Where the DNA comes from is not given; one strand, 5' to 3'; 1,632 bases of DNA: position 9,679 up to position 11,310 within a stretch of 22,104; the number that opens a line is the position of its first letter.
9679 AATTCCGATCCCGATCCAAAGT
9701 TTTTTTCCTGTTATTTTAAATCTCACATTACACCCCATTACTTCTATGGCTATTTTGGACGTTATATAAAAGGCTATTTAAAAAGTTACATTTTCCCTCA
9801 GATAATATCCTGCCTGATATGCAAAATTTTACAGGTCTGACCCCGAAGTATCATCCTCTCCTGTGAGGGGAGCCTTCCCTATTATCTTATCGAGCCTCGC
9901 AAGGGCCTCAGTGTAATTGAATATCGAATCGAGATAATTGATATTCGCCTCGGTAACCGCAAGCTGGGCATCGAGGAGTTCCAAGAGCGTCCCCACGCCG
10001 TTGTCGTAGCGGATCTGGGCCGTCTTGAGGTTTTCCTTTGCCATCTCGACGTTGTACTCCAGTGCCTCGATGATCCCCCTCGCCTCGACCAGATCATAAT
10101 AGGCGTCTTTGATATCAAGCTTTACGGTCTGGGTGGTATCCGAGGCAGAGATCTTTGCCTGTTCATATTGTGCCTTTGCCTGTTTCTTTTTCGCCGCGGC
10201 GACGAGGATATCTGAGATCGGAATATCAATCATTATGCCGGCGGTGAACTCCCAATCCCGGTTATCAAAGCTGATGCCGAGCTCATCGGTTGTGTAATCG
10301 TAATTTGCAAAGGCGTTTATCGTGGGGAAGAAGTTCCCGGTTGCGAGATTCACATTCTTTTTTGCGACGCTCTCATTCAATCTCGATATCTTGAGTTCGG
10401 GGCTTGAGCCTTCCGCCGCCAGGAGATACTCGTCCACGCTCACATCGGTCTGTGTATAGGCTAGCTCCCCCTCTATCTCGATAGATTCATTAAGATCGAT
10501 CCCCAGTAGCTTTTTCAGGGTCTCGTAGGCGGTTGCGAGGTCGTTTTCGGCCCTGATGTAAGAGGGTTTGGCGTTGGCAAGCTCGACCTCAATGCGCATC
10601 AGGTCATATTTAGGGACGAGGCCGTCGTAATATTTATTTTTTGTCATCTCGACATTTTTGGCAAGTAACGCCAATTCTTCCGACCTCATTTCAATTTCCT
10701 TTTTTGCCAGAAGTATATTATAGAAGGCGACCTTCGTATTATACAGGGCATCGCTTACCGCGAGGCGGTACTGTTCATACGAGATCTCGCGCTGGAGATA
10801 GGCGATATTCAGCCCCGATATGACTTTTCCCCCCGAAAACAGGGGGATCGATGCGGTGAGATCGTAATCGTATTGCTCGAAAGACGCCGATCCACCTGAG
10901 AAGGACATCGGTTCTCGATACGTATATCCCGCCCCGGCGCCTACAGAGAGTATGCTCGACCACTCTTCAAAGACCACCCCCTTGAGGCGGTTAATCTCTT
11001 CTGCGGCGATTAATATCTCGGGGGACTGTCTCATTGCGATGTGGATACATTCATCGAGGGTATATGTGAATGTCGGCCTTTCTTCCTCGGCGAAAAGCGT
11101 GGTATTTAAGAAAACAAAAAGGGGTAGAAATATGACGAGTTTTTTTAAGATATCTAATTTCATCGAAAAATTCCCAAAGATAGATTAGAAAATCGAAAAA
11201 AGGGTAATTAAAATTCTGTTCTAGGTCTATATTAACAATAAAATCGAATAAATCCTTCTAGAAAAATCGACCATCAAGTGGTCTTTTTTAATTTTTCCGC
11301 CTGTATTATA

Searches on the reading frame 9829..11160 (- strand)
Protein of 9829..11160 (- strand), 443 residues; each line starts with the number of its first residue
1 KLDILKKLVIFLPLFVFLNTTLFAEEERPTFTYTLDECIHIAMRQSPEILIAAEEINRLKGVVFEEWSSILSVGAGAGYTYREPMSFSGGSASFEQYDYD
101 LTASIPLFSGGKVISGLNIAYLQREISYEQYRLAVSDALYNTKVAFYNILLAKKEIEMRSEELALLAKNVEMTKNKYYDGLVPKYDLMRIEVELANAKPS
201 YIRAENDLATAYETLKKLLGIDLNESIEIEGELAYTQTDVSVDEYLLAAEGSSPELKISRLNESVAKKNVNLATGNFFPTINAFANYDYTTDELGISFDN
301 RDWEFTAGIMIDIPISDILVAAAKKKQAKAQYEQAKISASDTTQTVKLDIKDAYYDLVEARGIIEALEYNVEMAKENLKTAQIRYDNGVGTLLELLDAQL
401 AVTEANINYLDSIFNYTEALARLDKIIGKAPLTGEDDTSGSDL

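Call 60: search_protein_families(library=pfam, proteins=[window:9829-11160:-], max_evalue=0.00001)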
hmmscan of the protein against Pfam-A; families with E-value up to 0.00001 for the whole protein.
window:9829-11160:- (443 aa): 1 family
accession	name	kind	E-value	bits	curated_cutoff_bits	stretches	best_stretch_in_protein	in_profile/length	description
PF02321.23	OEP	-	6.6e-63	212.3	22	2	247-428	6-187/187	Outer membrane efflux protein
